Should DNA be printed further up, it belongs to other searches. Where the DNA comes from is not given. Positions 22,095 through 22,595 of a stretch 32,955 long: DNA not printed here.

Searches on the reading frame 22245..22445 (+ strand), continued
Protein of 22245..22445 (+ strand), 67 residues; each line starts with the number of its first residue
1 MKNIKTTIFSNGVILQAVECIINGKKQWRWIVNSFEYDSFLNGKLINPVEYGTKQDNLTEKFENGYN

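Call 59: search_protein_families(library=pfam, proteins=[P0194, P0206, P0214, P0228, P0241, P0242, P0244, P0273, P0311, P0222], max_evalue=0.05)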
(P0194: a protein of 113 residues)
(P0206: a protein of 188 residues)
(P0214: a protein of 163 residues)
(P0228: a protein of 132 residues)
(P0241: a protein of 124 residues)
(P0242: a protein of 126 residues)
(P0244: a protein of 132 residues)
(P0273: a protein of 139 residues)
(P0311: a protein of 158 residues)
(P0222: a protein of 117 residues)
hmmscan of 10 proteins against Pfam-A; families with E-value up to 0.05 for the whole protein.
P0194 (113 aa): 0 families

P0206 (188 aa): 0 families

P0214 (163 aa): 2 families
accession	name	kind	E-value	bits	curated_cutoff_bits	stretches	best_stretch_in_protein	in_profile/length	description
PF14129.11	DUF4296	-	7.9e-05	23.6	27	1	39-89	37-83/87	Domain of unknown function (DUF4296)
PF10802.14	DUF2540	-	0.017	15.6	25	1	33-63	37-67/75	Protein of unknown function (DUF2540)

P0228 (132 aa): 0 families

P0241 (124 aa): 0 families

P0242 (126 aa): 0 families

P0244 (132 aa): 0 families

P0273 (139 aa): 1 family
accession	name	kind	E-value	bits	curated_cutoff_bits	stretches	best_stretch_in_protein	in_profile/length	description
PF13334.11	DUF4094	-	0.023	15.6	24.5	1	9-61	37-87/90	Domain of unknown function (DUF4094)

P0311 (158 aa): 1 family
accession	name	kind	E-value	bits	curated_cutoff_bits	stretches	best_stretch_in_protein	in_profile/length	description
PF14136.11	DUF4303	-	0.024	14.8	23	1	17-62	57-97/155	Domain of unknown function (DUF4303)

P0222 (117 aa): 0 families

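Call 66: search_protein_families(library=padloc, proteins=[L105:1901-2584:+, L106:1311-2264:+, L108:4023-4976:+, L113:3728-4984:+, L121:145-990:+, L086:702-1571:+, L101:259-594:+, L120:3554-4300:+, L120:4300-4785:+, L126:3178-3981:+], max_evalue=0.01)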
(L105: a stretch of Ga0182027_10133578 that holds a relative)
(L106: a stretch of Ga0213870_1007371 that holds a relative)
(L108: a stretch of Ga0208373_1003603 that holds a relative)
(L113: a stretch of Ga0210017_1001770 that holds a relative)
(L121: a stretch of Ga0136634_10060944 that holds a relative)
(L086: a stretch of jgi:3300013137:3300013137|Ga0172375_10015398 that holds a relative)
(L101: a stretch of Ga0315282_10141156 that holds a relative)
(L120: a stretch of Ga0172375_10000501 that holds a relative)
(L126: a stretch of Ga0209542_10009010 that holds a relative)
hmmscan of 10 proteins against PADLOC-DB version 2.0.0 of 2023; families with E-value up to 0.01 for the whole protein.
L105:1901-2584:+ (228 aa): 0 families

L106:1311-2264:+ (318 aa): 1 family
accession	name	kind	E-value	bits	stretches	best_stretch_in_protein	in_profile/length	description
PDLC03534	REase_II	-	1.8e-05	22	1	163-301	176-323/351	Type II restriction enzyme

L108:4023-4976:+ (318 aa): 1 family
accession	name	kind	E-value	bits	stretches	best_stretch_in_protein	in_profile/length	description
PDLC03534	REase_II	-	5.4e-05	20.4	1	163-281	176-305/351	Type II restriction enzyme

L113:3728-4984:+ (419 aa): 0 families

L121:145-990:+ (282 aa): 1 family
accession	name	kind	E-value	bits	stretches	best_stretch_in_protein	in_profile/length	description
PDLC03534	REase_II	-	7.2e-08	29.9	1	115-259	168-312/351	Type II restriction enzyme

L086:702-1571:+ (290 aa): 0 families

L101:259-594:+ (112 aa): 0 families

L120:3554-4300:+ (249 aa): 1 family
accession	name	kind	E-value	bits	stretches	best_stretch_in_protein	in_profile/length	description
PDLC03534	REase_II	-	2e-07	28.4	1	93-245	173-335/351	Type II restriction enzyme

L120:4300-4785:+ (162 aa): 0 families

L126:3178-3981:+ (268 aa): 2 families
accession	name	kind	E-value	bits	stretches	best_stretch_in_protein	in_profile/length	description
PDLC03491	REase_II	-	1.6e-80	268.4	1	3-264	2-258/262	Type II restriction enzyme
PDLC03841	LeoBC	-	0.0097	13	0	58-173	274-391/601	-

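Call 68: search_dna_similar(query=window:22245-22445:+, collection=phages, mode=protein, max_evalue=0.01)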
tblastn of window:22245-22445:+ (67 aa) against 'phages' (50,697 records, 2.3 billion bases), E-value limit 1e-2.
No match.

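Call 79: fold_search(model_id=the predicted structure, library=pdb)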
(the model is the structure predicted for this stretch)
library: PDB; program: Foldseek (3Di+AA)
matches with E <= 10: 515; with E <= 0.001: 0
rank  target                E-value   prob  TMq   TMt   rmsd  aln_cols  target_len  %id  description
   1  8guo_B                3.4e-01  0.57  0.26  0.22   4.8        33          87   36  Crystal structure of the nuclease domain of EsaD in complex with EsaG from Staphylococcus aureus (released 2022-11-09)
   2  1px2_A                5.6e-01  0.82  0.32  0.09   2.1        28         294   25  Crystal Structure of Rat Synapsin I C Domain Complexed to Ca.ATP (Form 1) (released 2004-03-23)
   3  4c0f_D                6.0e-01  0.33  0.30  0.22  11.7        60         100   15  Structure of the NOT-box domain of human CNOT2 (released 2013-10-09)
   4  4d10_F                6.7e-01  0.44  0.33  0.09  11.3        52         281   12  Crystal structure of the COP9 signalosome (released 2014-07-23)
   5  9ph4_F                7.2e-01  0.57  0.32  0.09   5.8        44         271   14  Cryo-EM structure of COP9 signalosome in complex with CSN5i-1a (released 2025-12-03)
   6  9e77_F                7.2e-01  0.47  0.33  0.09  11.2        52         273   13  Cryo-EM structure of CSN-N8 in complex with CSN5i-3 (released 2025-12-03)
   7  9e5z_F                8.1e-01  0.47  0.31  0.09   5.9        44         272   14  Cryo-EM structure of COP9 signalosome (released 2025-12-03)
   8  4wsn_F                8.6e-01  0.33  0.29  0.08  12.6        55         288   16  Crystal structure of the COP9 signalosome, a P1 crystal form (released 2015-12-23)
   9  9qo4_F                1.2e+00  0.30  0.30  0.09   9.0        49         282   12  Dissociation-state-3 of 9-subunit CSN and SCF (SKP1-SKP2-CKS1) complex (released 2026-02-04)
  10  5x7y_A                1.3e+00  0.54  0.37  0.18   3.8        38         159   24  Crystal Structure of the Dog Lipocalin Allergen Can f 6 (released 2018-04-04)
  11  1px2_B                1.6e+00  0.60  0.33  0.09   2.2        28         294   25  Crystal Structure of Rat Synapsin I C Domain Complexed to Ca.ATP (Form 1) (released 2004-03-23)
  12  5x7y_B                1.6e+00  0.51  0.38  0.18   3.6        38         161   24  Crystal Structure of the Dog Lipocalin Allergen Can f 6 (released 2018-04-04)
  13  9gln                  1.8e+00  0.14  0.26  0.14   6.4        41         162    7  Crystal Structure of UFC1 C116E (released 2025-05-07)
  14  7wzu_A                1.9e+00  0.16  0.28  0.11   4.8        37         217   16  Crystal structure of metallo-beta-lactamase IMP-6. (released 2023-01-04)
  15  2qrd_B                2.1e+00  0.54  0.38  0.30   3.1        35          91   11  Crystal Structure of the Adenylate Sensor from AMP-activated Protein Kinase in complex with ADP and ATP (released 2007-10-23)
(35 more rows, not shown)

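Call 88: search_protein_families(library=padloc, proteins=[L104:2-610:+, L110:1-279:+, L112:25-315:+, L116:2713-3474:+, L116:1203-2666:+, L103:683-1768:+, L101:1268-1741:+, L119:371-961:+, L118:37-558:+, L086:1576-2532:+], max_evalue=0.01)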
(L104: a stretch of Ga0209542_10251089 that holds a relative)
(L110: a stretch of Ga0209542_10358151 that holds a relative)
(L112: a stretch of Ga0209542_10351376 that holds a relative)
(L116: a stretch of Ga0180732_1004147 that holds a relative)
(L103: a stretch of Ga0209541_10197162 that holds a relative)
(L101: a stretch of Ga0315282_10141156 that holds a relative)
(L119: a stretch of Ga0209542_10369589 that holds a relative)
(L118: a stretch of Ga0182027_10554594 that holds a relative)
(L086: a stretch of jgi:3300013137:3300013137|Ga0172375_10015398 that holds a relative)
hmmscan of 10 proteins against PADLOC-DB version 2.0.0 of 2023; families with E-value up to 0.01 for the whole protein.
L104:2-610:+ (203 aa): 1 family
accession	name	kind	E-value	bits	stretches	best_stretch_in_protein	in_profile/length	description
PDLC02701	Orf5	-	0.00036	17.1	1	60-193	285-415/596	Orf5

L110:1-279:+ (92 aa): 2 families
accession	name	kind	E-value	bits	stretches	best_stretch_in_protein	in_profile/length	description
PDLC03376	MTase_II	-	7.1e-06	24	1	1-85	165-249/249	Type II methyltransferase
PDLC03351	MTase_II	-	0.00017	18.9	1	3-85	261-347/348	Type II methyltransferase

L112:25-315:+ (97 aa): 50 families (the best 25 are shown)
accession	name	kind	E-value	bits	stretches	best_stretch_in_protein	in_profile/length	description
PDLC03378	MTase_II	-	4.5e-24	83.4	1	29-88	272-330/344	Type II methyltransferase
PDLC00027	DruM2|DruM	-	1.1e-18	65.8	1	20-91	281-354/361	DNA cytosine methylase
PDLC03272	MTase_II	-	2.8e-17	60.9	1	32-91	333-393/407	Type II methyltransferase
PDLC03326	MTase_II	-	2.4e-16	57.9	1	29-91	318-379/412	Type II methyltransferase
PDLC02650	DrmMII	-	1.3e-15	55.3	1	33-84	364-414/435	DrmMII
PDLC03234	MTase_II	-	2.1e-15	54.9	1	32-88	311-366/375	Type II methyltransferase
PDLC00033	DruM2|DruM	-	1.7e-14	51.9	1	32-86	309-362/368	DNA cytosine methylase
PDLC00031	DruM2|DruM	-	2e-14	51.5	1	33-88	297-351/361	DNA cytosine methylase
PDLC02649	DrmMII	-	5.3e-14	50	1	34-86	365-416/422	DrmMII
PDLC00030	DruM2|DruM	-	7.2e-14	49.7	1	32-87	307-363/380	DNA cytosine methylase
PDLC00026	DruM2|DruM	-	9.1e-13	46.5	1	33-88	264-318/336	DNA cytosine methylase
PDLC03330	MTase_II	-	2.6e-12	44.2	1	22-85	361-423/430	Type II methyltransferase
PDLC03232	MTase_II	-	3e-12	44.1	1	28-84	401-456/465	Type II methyltransferase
PDLC02648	DrmMII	-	3.6e-12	43.8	1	30-88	394-451/468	DrmMII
PDLC02656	DrmMII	-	1.9e-11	41.5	1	32-88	414-469/491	DrmMII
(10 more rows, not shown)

L116:2713-3474:+ (254 aa): 1 family
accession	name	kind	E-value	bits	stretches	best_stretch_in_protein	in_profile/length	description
PDLC03491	REase_II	-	3.4e-78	260.8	1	4-250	17-258/262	Type II restriction enzyme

L116:1203-2666:+ (488 aa): 64 families (the best 25 are shown)
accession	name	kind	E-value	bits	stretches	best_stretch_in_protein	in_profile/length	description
PDLC03216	MTase_II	-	5.5e-124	411.8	1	228-482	6-259/364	Type II methyltransferase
PDLC03738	oMTase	-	1.5e-119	397.1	1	222-481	9-268/376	orphan methyltransferase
PDLC03371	MTase_II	-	8.4e-80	266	1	230-484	7-258/260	Type II methyltransferase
PDLC03302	MTase_II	-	1e-44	151.3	1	234-483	5-265/626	Type II methyltransferase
PDLC03299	MTase_II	-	1.6e-39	134.2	2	383-479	167-258/296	Type II methyltransferase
PDLC03387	MTase_II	-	5.4e-30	102.5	2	327-482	131-280/289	Type II methyltransferase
PDLC03353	MTase_II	-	5.3e-28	96.3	1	232-485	8-257/260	Type II methyltransferase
PDLC03279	MTase_II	-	1.4e-26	91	1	235-480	358-586/587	Type II methyltransferase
PDLC03339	MTase_II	-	2.5e-26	90.4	2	234-325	4-91/399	Type II methyltransferase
PDLC03300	MTase_II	-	9e-24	82.1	1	231-479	9-277/302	Type II methyltransferase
PDLC03238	MTase_II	-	7.7e-22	75.9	2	210-383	101-255/428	Type II methyltransferase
PDLC03251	MTase_II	-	3.3e-21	73.8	2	388-480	175-268/282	Type II methyltransferase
PDLC03265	MTase_II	-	9.4e-21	72.6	2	213-355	7-132/333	Type II methyltransferase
PDLC03320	MTase_II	-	1.7e-20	71.3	2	415-483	211-279/289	Type II methyltransferase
PDLC03283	MTase_II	-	2.8e-20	70.9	1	234-479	5-272/352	Type II methyltransferase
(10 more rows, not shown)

L103:683-1768:+ (362 aa): 0 families

L101:1268-1741:+ (158 aa): 0 families

L119:371-961:+ (197 aa): 6 families
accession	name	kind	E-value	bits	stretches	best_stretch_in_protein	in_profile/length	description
PDLC03418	REase_II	-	0.0038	14.4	1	86-147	309-371/372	Type II restriction enzyme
PDLC02242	AbiEi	-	0.0051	14.5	1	45-82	23-60/207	AbiEi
PDLC02268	AbiEi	-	0.0069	13.9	0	46-83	19-56/204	AbiEi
PDLC04266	PDC-M01B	-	0.007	14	1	75-162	65-155/281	-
PDLC02229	AbiEi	-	0.0086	14.6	0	53-74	34-55/131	AbiEi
PDLC02235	AbiEi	-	0.0091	13.6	0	12-90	4-77/240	AbiEi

L118:37-558:+ (174 aa): 0 families

L086:1576-2532:+ (319 aa): 76 families (the best 25 are shown)
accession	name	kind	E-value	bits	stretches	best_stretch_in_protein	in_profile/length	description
PDLC03350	MTase_II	-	4e-125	415.4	1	2-297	6-308/312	Type II methyltransferase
PDLC03353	MTase_II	-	3.9e-79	263.8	1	48-292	6-256/260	Type II methyltransferase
PDLC03259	MTase_II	-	1.4e-41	140.7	1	53-288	5-257/423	Type II methyltransferase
PDLC03387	MTase_II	-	1.5e-39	133.9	2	135-293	132-277/289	Type II methyltransferase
PDLC03371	MTase_II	-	4.5e-39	132.5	1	45-292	4-258/260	Type II methyltransferase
PDLC03283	MTase_II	-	5.3e-39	132.4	1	52-294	5-279/352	Type II methyltransferase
PDLC03299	MTase_II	-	1.1e-34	118.3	1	51-305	14-277/296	Type II methyltransferase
PDLC03260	MTase_II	-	1.1e-33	114.6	2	132-294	161-315/349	Type II methyltransferase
PDLC03246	MTase_II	-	1.3e-33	114.7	1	38-282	98-362/376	Type II methyltransferase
PDLC03295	MTase_II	-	1e-27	95.4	1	51-304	3-284/292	Type II methyltransferase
PDLC03216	MTase_II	-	1.4e-23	81.5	1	47-308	7-278/364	Type II methyltransferase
PDLC03230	MTase_II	-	2.1e-23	81.2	1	45-305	29-300/360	Type II methyltransferase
PDLC03363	MTase_II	-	2e-22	77.9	2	198-305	27-137/294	Type II methyltransferase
PDLC03320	MTase_II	-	6.4e-22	76.1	2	211-294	199-282/289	Type II methyltransferase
PDLC03305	MTase_II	-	1.2e-21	75.6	2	212-287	172-243/513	Type II methyltransferase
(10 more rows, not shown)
